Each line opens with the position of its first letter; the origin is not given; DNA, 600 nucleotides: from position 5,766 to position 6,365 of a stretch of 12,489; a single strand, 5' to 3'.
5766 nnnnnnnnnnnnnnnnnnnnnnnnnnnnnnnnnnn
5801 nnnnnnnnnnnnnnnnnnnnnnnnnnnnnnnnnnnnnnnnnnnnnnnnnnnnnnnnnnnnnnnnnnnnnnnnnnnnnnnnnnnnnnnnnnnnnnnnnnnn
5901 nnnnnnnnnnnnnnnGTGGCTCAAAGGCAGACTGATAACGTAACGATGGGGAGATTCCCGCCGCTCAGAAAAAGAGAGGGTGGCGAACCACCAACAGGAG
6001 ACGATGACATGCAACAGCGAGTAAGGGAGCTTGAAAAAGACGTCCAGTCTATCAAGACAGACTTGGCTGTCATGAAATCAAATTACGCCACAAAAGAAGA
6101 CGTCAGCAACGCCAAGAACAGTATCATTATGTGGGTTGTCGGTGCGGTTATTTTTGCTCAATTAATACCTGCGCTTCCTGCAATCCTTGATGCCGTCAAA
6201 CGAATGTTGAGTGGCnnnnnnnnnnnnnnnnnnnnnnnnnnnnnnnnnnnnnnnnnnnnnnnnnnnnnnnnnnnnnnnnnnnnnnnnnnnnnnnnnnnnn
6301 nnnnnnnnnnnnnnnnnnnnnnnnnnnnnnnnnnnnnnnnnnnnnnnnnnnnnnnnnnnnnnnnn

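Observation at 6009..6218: XhlA-like coiled-coil tail-anchored membrane protein inside the tail module, away from the lysis gene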

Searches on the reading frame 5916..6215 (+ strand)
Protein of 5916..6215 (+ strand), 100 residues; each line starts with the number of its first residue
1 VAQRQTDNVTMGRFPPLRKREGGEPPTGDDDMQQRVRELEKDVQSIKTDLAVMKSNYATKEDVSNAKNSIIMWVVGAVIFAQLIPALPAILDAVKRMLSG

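Call 3: search_protein_families(library=pfam, proteins=[window:5916-6215:+], max_evalue=1)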
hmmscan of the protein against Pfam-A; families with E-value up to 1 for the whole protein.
window:5916-6215:+ (100 aa): 4 families
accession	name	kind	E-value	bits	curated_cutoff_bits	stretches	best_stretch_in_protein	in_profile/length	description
PF01105.29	EMP24_GP25L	-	0.00044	20.8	25.9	1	29-77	113-161/182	emp24/gp25L/p24 family/GOLD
PF01251.23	Ribosomal_S7e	-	0.02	15.1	33.5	1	19-74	4-59/182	Ribosomal protein S7e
PF09903.14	DUF2130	-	0.056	13.2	26.7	1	36-87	105-158/255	Uncharacterized protein conserved in bacteria (DUF2130)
PF21408.2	MTR4-like_stalk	-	0.2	12.4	24.2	1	31-69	19-58/64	Exosome RNA helicase MTR4-like, stalk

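Call 25: search_protein_families(library=padloc, proteins=[window:5916-6215:+], max_evalue=1)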
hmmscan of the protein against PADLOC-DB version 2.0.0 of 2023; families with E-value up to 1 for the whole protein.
window:5916-6215:+ (100 aa): 0 families

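Call 26: search_protein_families(library=pfam, alignment_id=A1, max_evalue=1)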
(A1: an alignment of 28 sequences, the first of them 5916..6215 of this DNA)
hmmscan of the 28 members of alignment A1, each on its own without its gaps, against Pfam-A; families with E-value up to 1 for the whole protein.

A. member 1, window:5916-6215:+ (100 aa): 4 families
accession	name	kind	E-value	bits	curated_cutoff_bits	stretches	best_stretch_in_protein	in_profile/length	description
PF01105.29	EMP24_GP25L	-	0.00044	20.8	25.9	1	29-77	113-161/182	emp24/gp25L/p24 family/GOLD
PF01251.23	Ribosomal_S7e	-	0.02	15.1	33.5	1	19-74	4-59/182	Ribosomal protein S7e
PF09903.14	DUF2130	-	0.056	13.2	26.7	1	36-87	105-158/255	Uncharacterized protein conserved in bacteria (DUF2130)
PF21408.2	MTR4-like_stalk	-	0.2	12.4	24.2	1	31-69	19-58/64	Exosome RNA helicase MTR4-like, stalk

B. families by the number of members that match (of 28 scanned): 32 families (the first 25 are shown)
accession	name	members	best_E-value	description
PF01105.29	EMP24_GP25L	23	0.00044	emp24/gp25L/p24 family/GOLD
PF01251.23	Ribosomal_S7e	6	0.014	Ribosomal protein S7e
PF09903.14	DUF2130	6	0.014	Uncharacterized protein conserved in bacteria (DUF2130)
PF06825.17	HSBP1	5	0.014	Heat shock factor binding protein 1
PF21408.2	MTR4-like_stalk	4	0.021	Exosome RNA helicase MTR4-like, stalk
PF07439.16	DUF1515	3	0.0075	Protein of unknown function (DUF1515)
PF06657.18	Cep57_MT_bd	3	0.029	Centrosome microtubule-binding domain of Cep57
PF07296.16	TraP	3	0.091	TraP protein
PF25547.1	WXG100_2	2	0.027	WXG100 like domain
PF03180.19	Lipoprotein_9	2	0.045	NlpA lipoprotein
PF24531.2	ANC1_spectrin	2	0.056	Nuclear anchorage protein 1, spectrin repeat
PF16326.10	ABC_tran_CTD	2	0.14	ABC transporter C-terminal domain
PF05852.16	DUF848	1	0.0046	Gammaherpesvirus protein of unknown function (DUF848)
PF19801.4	DUF6284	1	0.013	Family of unknown function (DUF6284)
PF10779.14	XhlA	1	0.015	Haemolysin XhlA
PF07798.16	CCDC90-like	1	0.071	Coiled-coil domain-containing protein 90-like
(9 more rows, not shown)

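Call 37: find_related_loci(query=A1, collection=viral_contigs, flank=4000)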
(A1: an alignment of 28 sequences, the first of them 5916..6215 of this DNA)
Query A1 (100 aa) in viral_contigs; peptide patterns used: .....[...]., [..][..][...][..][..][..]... (x = any residue, [..] = any of these).
372 stretches matched a pattern; 95 encode a relative of the query (tblastn E <= 1e-3); the best 80 are kept; 80 distinct loci.
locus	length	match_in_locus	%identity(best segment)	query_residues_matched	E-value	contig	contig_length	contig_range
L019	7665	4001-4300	99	1-100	6e-64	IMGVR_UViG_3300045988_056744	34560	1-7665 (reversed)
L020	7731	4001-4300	98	1-100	2e-63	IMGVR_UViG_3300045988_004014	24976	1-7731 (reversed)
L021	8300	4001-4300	97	1-100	3e-63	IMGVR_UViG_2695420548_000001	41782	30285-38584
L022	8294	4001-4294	93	3-100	2e-59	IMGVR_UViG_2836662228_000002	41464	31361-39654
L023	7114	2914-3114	79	32-98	5e-32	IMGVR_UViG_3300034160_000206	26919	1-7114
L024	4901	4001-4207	77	30-98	1e-31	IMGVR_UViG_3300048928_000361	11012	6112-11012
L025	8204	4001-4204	74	30-97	5e-31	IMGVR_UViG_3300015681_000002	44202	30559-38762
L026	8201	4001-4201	75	31-97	8e-31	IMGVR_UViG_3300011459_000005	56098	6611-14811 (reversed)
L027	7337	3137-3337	73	31-97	3e-30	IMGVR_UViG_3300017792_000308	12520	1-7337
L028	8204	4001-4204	74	30-97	2e-30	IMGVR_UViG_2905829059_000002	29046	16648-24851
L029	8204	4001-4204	74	30-97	2e-30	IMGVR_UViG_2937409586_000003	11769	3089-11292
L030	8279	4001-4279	59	5-92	3e-30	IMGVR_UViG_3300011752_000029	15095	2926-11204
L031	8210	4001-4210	71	30-99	6e-30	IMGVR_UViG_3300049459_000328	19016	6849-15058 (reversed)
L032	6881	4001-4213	72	30-100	9e-30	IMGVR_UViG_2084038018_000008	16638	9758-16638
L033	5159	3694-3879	77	31-92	6e-29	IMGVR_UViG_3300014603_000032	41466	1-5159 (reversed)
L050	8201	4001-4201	55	31-97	2e-22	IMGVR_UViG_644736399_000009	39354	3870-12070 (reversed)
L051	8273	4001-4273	47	3-92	5e-22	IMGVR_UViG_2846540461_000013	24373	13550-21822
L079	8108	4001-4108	56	32-67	6e-10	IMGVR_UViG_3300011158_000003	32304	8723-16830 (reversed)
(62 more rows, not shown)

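Call 38: find_related_loci(query=A1, collection=genome_contigs, flank=4000)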
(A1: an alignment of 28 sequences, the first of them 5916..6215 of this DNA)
Query A1 (100 aa) in genome_contigs; peptide patterns used: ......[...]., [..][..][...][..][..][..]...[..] (x = any residue, [..] = any of these).
209 stretches matched a pattern; 110 encode a relative of the query (tblastn E <= 1e-3); the best 80 are kept; 80 distinct loci.
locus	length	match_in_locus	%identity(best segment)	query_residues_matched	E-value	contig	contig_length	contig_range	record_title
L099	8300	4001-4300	97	1-100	3e-63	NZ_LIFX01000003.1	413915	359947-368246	Trabulsiella odontotermitis strain TbOT1.10 contig3, whole genome shotgun sequence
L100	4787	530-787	67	14-99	2e-33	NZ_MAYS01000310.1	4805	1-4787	Candidatus Erwinia dacicola strain IL contig_378, whole genome shotgun sequence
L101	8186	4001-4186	74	31-92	3e-28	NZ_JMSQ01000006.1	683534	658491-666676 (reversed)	Siccibacter colletis strain 1383 contig006, whole genome shotgun sequence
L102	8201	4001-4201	67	29-95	1e-26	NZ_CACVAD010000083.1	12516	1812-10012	Yersinia artesiana strain IP42281, whole genome shotgun sequence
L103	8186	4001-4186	71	32-93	9e-27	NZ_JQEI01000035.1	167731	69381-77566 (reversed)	Serratia sp. Ag1 contig35, whole genome shotgun sequence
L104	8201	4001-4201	55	31-97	2e-22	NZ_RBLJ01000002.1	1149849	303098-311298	Photorhabdus asymbiotica strain DSM 15149 Ga0236268_12, whole genome shotgun sequence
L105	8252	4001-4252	45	2-87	4e-22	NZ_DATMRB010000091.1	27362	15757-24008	MAG: Collimonas sp. isolate SMAG_U12944 k141_463956, whole genome shotgun sequence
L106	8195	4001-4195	61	22-87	4e-21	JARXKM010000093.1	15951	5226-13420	MAG: Pseudomonadota bacterium isolate bin05 NODE_1110_length_15951_cov_18.270382, whole genome shotgun sequence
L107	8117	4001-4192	52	32-95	2e-20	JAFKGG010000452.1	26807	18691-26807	MAG: Burkholderiales bacterium isolate SCN18_13_7_16_R4_B_66_10 SCN18_13_7_16_R4_B_scaffold_589, whole genome shotgun se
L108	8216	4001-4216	53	22-87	6e-20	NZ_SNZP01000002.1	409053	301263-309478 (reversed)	Paludibacterium purpuratum strain CECT 8976 Ga0244630_102, whole genome shotgun sequence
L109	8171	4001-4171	58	31-87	5e-19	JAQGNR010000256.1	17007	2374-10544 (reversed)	MAG: Herbaspirillum sp. isolate RYN_592 scaffold_1284341, whole genome shotgun sequence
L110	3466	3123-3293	58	31-87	6e-19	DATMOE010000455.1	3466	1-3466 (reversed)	MAG TPA_asm: Herbaspirillum sp. isolate SMAG_U12868 k141_1143257, whole genome shotgun sequence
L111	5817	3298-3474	54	29-87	1e-18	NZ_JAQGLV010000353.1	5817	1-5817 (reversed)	MAG: Collimonas fungivorans isolate RYN_544 scaffold_2491723, whole genome shotgun sequence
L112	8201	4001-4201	55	28-87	9e-18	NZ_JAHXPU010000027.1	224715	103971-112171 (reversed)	Pantoea sp. B65 384, whole genome shotgun sequence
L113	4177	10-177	57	32-87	1e-17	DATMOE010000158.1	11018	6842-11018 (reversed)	MAG TPA_asm: Herbaspirillum sp. isolate SMAG_U12868 k141_674049, whole genome shotgun sequence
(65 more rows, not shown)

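Call 44: search_protein_families(library=pfam, alignment_id=A2, max_evalue=0.001)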
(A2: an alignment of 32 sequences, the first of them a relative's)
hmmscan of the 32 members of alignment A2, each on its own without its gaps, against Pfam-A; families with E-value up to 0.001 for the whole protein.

A. member 1, L024:2691-3422:+ (244 aa): 5 families
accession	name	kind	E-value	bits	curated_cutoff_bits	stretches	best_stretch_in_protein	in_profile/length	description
PF00717.28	Peptidase_S24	-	5.2e-17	62.1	23.3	1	110-233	6-116/116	Peptidase S24-like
PF01381.28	HTH_3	-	9.9e-12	45.2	23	1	22-75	1-55/55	Helix-turn-helix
PF13560.12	HTH_31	-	1.1e-06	29.2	27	1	18-71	2-57/64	Helix-turn-helix domain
PF13744.12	HTH_37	-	0.00036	20.7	27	1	14-56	15-57/80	Helix-turn-helix domain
PF12844.13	HTH_19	-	0.00048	20.4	30.2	1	21-79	3-62/64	Helix-turn-helix domain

B. families by the number of members that match (of 32 scanned): 24 families
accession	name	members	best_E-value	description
PF00717.28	Peptidase_S24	15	5.3e-28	Peptidase S24-like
PF01381.28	HTH_3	15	9.9e-12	Helix-turn-helix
PF13560.12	HTH_31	9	1.2e-09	Helix-turn-helix domain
PF07022.19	Phage_CI_repr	5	7.8e-07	Bacteriophage CI repressor helix-turn-helix domain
PF13443.12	HTH_26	4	3.4e-06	Cro/C1-type HTH DNA-binding domain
PF12844.13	HTH_19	3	9.7e-12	Helix-turn-helix domain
PF03869.20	Arc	2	3.4e-19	Arc-like DNA binding domain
PF22513.2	FitA-like_RHH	2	8.6e-07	Antitoxin FitA-like, ribbon-helix-helix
PF15943.11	YdaS_toxin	2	0.00049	Bacterial toxin YdaS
PF11992.13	TgpA_N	1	9.3e-69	TgpA N-terminal domain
PF01145.31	Band_7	1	3.2e-37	SPFH domain / Band 7 family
PF13286.11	HD_assoc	1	2.3e-31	Phosphohydrolase-associated domain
PF11225.14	DUF3024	1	1.2e-28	Domain of unknown function (DUF3024)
PF10548.14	P22_AR_C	1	3.5e-26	P22AR C-terminal domain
PF01841.26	Transglut_core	1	5.9e-22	Transglutaminase-like superfamily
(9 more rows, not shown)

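Call 56: predict_structure(alignment_id=A1)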
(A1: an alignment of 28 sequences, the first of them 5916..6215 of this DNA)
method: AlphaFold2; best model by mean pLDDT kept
length: 100 residues; sequences in the alignment: 28
mean_pLDDT: 59.6   pTM: 0.20
mean pLDDT of the five models: 59.6, 57.8, 56.0, 55.5, 51.9
residues with pLDDT >= 90: 0; 70-90: 18; 50-70: 69; < 50: 13
segments of 3 or more residues with pLDDT < 50: none
pLDDT, mean of each block of 10 residues (from residue 1): 53 57 55 59 54 50 52 73 67 75
secondary structure, 60 per line:
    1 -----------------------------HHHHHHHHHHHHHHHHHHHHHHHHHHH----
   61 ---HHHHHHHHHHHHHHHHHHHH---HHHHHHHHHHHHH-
elements in order: H30-56 H64-83 H87-99

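Call 58: search_protein_representatives(alignment_id=A1)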
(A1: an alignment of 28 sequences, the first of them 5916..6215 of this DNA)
Query: 28 sequences, 100 profile positions. Proteins with E-value up to 0.001 (for the whole library): 670; up to 1e-10: 254; up to 1e-30: 5. The best 150 are listed.
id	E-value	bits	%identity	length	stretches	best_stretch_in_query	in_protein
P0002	2.9e-39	149.2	-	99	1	5-98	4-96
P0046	3.7e-34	132.8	-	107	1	21-99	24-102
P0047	1.2e-31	124.8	-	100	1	12-97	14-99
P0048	2.9e-31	123.5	-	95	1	18-95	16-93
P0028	4.9e-31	122.8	-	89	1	19-89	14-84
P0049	1.7e-29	117.9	-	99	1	15-89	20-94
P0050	6.4e-28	112.8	-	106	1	15-96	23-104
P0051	1.9e-27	111.3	-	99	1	11-96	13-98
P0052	3.0e-27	110.6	-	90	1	21-89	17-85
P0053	5.9e-27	109.7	-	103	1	14-89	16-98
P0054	6.0e-27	109.7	-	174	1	22-90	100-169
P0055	1.1e-26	108.8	-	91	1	16-89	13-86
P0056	6.1e-26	106.4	-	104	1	21-89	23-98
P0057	6.5e-26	106.3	-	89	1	24-92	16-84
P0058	7.7e-26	106.1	-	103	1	11-89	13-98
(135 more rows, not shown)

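Call 61: search_protein_families(library=pfam, alignment_id=A4, max_evalue=0.01)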
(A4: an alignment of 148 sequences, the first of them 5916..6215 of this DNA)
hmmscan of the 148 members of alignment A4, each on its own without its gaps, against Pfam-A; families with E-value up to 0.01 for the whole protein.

A. member 1, window:5916-6215:+ (100 aa): 1 family
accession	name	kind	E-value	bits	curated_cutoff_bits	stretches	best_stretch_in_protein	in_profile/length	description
PF01105.29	EMP24_GP25L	-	0.00044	20.8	25.9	1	29-77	113-161/182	emp24/gp25L/p24 family/GOLD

B. families by the number of members that match (of 148 scanned): 76 families (the first 25 are shown)
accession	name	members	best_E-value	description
PF07798.16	CCDC90-like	13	7.7e-08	Coiled-coil domain-containing protein 90-like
PF01105.29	EMP24_GP25L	7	2.1e-05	emp24/gp25L/p24 family/GOLD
PF01442.23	Apolipoprotein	5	2.3e-10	Apolipoprotein A1/A4/E domain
PF16526.10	CLZ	5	0.00017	C-terminal leucine zipper domain of cyclic nucleotide-gated channels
PF23991.1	DUF7310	3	2.4e-06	Coiled-coil region of unknown function (DUF7310)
PF19111.5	DUF5798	3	0.0016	Family of unknown function (DUF5798)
PF16326.10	ABC_tran_CTD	3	0.0041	ABC transporter C-terminal domain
PF06818.20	Fez1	2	4.6e-05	Fez1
PF07889.17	DUF1664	2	0.00029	Protein of unknown function (DUF1664)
PF02183.23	HALZ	2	0.0003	Homeobox associated leucine zipper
PF04799.18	Fzo_mitofusin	2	0.00041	fzo-like conserved region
PF05377.16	FlaC_arch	2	0.00059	Flagella accessory protein C (FlaC)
PF24319.2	DUF7491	2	0.0007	Coiled-coil region of unknown function (DUF7491)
PF23460.1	ZMYND8_CC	2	0.00095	ZMYND8 protein coiled-coil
PF25541.1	TBCA_PH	2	0.00098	PH domain-containing proteins, TBCA domain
PF10779.14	XhlA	1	0.00013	Haemolysin XhlA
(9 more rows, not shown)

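Call 74: search_protein_families(library=pfam, proteins=[L079:3478-3909:+, L050:3466-3918:+, L079:3905-4207:+, L109:2782-3870:+, L051:3606-3983:+], max_evalue=0.1)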
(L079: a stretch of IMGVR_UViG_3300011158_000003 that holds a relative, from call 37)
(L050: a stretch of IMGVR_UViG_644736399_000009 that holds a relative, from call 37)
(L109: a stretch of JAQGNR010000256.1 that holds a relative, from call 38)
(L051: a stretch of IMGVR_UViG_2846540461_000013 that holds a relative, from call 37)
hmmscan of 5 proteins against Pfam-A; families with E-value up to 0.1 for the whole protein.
L079:3478-3909:+ (144 aa): 1 family
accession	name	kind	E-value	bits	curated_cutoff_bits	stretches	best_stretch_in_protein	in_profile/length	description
PF23192.1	NOMO_12th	-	0.094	13.9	27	0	43-91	6-54/98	NOMO C-terminal transthyretin-like domain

L050:3466-3918:+ (151 aa): 1 family
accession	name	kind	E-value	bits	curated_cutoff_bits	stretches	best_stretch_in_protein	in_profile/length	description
PF17786.7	Mannosidase_ig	-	0.0049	17.8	23.4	1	96-144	39-88/91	Mannosidase Ig/CBM-like domain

L079:3905-4207:+ (101 aa): 4 families
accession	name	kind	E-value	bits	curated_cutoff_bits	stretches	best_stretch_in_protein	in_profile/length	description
PF10779.14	XhlA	-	0.023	15.3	34.7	1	34-90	3-61/67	Haemolysin XhlA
PF09487.15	HrpB2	-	0.025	15.4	26.5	1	28-99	37-110/114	Bacterial type III secretion protein (HrpB2)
PF14621.11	RFX5_DNA_bdg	-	0.031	14.5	27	1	23-74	141-193/219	RFX5 DNA-binding domain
PF06657.18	Cep57_MT_bd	-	0.091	13.7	31.3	0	31-62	11-42/77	Centrosome microtubule-binding domain of Cep57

L109:2782-3870:+ (363 aa): 10 families
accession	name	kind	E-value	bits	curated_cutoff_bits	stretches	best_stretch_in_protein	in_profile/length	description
PF10609.15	ParA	-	8.8e-101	336.9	27.1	1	97-340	2-245/246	NUBPL iron-transfer P-loop NTPase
PF01883.24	FeS_assembly_P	-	5.7e-23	81.4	23.5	1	6-76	2-71/73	Iron-sulfur cluster assembly protein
PF01656.29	CbiA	-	2.2e-09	37.8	25.4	1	101-269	1-82/125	CobQ/CobB/MinD/ParA nucleotide binding domain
PF13614.12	AAA_31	-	1.7e-08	35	27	1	99-219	2-130/177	AAA domain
PF09140.17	MipZ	-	1.4e-05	25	20.7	1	100-218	2-110/262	ATPase MipZ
PF00142.24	Fer4_NifH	-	0.00031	20.7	25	1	105-139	6-40/271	4Fe-4S iron sulfur cluster binding proteins, NifH/frxC family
PF13796.11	Sensor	-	0.0055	17.2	28.2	1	188-266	72-138/162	Putative sensor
PF02374.21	ArsA_ATPase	-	0.024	14.3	24.3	0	103-136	5-38/305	Anion-transporting ATPase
PF03618.20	Kinase-PPPase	-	0.035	14.2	23.5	1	89-182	34-128/256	Kinase/pyrophosphorylase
PF00403.32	HMA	-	0.06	14.2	24.8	0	59-83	14-38/62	Heavy-metal-associated domain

L051:3606-3983:+ (126 aa): 3 families
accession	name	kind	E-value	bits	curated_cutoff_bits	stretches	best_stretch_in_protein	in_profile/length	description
PF05823.17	Gp-FAR-1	-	0.0045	17.9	29.2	1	2-32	27-57/149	Nematode fatty acid retinoid binding protein (Gp-FAR-1)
PF23663.1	Znf_SCAND3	-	0.025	15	27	0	38-49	29-40/50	SCAN domain-containing protein 3-like zinc finger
PF09855.14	Zn_ribbon_13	-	0.067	13.8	23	0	94-116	30-53/63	Nucleic-acid-binding protein containing Zn-ribbon domain (DUF2082)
